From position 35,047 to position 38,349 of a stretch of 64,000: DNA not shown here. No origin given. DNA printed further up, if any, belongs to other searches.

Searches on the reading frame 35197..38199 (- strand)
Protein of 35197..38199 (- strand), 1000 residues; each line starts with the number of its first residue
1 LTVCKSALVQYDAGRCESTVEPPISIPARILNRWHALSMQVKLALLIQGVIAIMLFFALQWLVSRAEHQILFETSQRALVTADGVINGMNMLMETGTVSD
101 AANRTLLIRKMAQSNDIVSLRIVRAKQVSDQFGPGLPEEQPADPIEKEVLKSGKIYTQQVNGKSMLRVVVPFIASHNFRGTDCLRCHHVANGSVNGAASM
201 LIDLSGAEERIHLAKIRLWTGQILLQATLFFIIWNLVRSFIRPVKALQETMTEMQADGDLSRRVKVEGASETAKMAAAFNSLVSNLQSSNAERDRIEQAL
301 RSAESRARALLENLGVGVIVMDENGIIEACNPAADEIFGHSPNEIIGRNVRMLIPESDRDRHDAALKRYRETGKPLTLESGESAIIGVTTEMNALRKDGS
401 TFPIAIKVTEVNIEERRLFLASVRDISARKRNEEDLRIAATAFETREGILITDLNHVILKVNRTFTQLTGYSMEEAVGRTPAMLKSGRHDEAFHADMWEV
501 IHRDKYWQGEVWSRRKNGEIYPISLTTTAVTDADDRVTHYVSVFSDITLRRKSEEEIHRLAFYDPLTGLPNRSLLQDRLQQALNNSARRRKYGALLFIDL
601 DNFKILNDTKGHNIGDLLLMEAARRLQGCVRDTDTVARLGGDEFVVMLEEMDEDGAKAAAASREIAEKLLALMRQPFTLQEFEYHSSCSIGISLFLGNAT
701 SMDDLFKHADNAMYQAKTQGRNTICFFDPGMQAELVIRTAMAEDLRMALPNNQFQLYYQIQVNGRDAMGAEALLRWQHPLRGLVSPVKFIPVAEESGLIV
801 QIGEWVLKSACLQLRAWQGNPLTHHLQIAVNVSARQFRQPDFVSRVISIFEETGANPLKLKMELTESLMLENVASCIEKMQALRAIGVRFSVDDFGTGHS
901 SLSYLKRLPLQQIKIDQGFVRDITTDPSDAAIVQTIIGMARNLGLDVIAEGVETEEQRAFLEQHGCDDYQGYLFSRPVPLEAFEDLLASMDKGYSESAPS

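Call 68: search_protein_families(library=ncbifam, proteins=[window:35197-38199:-], max_evalue=0.00001)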
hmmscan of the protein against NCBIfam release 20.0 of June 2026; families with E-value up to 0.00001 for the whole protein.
window:35197-38199:- (1000 aa): 46 families (the best 25 are shown)
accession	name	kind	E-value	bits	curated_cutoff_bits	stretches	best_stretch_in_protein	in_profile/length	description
NF045675.1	PhdiestaseDibA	equivalog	3.9e-196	653.1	980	1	404-983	45-621/623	phosphodiesterase DibA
NF008467.0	PRK11359.1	equivalog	1.6e-132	443.1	857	2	551-985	366-790/800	oxygen-sensing cyclic-di-GMP phosphodiesterase DosP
NF007474.0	PRK10060.1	equivalog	7.4e-129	430.9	782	1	443-991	118-658/663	cyclic di-GMP phosphodiesterase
NF053781.1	cdiGMPphdstlr2612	equivalog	1.2e-126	424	1600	1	399-989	686-1267/1268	Tlr1612 family c-di-GMP phosphodiesterase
NF052458.1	PhdiestGepA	equivalog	1.2e-100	337.9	1200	1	540-982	403-836/840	phosphodiesterase GepA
NF008807.1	PRK11829.1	equivalog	1e-82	278.3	733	1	549-984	230-659/670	biofilm formation regulator HmsP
NF007298.0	PRK09776.1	equivalog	2.8e-82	277.2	1135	1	437-984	556-1103/1111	diguanylate cyclase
NF007423.1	PRK09966.1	equivalog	3.5e-53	180.9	325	1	553-717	231-390/390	diguanylate cyclase DgcN/YfiN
NF007839.0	PRK10551.1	equivalog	1.9e-50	171.9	461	1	736-988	259-511/518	cyclic di-GMP phosphodiesterase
TIGR00229.1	sensory_box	domain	1e-45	154.9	22.9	2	302-436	2-126/126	PAS domain S-box protein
NF052596.1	RR_EAL_PvrR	equivalog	6.7e-45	153.4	580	1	738-989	140-391/398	response regulator cyclic di-GMP phosphodiesterase PvrR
TIGR00254.1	GGDEF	domain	6.5e-42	143.1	37.4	1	558-725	2-165/168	diguanylate cyclase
NF045673.1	c-di-GMPRcptLapD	equivalog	4.5e-41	140.9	1020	1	553-979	228-646/647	cyclic di-GMP receptor LapD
NF008281.1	PRK11059.1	equivalog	7.9e-40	136.7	663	1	557-980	217-632/633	RNase E specificity factor CsrD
NF051473.1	DigCycDgcsShew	equivalog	1.6e-38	132.8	400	1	556-724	130-288/291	diguanylate cyclase DgcS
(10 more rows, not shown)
